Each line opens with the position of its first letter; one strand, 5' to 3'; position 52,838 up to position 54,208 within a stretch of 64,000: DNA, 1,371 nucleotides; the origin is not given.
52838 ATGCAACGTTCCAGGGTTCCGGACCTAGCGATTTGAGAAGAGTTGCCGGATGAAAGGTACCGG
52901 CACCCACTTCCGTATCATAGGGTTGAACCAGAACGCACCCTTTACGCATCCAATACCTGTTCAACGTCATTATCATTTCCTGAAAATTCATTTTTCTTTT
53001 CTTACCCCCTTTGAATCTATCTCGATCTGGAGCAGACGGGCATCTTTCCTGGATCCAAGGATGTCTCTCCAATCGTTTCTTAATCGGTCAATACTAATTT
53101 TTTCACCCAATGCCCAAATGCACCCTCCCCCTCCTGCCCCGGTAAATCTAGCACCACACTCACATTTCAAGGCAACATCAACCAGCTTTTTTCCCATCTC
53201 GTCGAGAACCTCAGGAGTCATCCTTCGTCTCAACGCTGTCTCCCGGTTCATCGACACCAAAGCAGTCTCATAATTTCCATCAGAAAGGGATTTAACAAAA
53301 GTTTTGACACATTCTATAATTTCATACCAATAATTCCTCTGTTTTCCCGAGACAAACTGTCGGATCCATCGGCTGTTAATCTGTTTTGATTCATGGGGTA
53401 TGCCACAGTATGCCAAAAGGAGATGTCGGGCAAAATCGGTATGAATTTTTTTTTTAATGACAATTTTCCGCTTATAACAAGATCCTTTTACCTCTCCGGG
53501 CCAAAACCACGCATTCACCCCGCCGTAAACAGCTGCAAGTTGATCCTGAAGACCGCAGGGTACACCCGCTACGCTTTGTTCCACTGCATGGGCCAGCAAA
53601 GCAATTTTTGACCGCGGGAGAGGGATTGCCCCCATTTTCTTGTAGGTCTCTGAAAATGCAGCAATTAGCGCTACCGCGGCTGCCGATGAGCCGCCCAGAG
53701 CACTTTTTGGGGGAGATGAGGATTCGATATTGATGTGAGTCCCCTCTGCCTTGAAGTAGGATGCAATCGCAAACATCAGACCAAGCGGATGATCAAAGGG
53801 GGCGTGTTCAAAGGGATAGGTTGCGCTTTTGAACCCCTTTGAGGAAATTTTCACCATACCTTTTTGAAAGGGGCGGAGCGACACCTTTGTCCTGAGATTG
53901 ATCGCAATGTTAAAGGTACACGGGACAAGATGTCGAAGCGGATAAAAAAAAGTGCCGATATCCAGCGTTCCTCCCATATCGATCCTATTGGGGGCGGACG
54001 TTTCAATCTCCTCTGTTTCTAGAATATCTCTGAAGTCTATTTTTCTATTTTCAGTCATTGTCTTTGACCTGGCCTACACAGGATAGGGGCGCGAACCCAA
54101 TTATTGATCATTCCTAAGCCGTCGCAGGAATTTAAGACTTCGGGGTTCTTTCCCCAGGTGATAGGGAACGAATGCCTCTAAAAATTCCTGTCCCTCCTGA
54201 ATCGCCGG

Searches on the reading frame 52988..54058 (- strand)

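Call 48: search_protein_families(library=pfam, proteins=[window:52988-54058:-], max_evalue=0.0001)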
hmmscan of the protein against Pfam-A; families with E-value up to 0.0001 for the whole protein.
window:52988-54058:- (356 aa): 1 family
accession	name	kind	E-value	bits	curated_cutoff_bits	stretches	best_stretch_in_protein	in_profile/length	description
PF00288.32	GHMP_kinases_N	-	6e-16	58.9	22.3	1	100-180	12-87/87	GHMP kinases N terminal domain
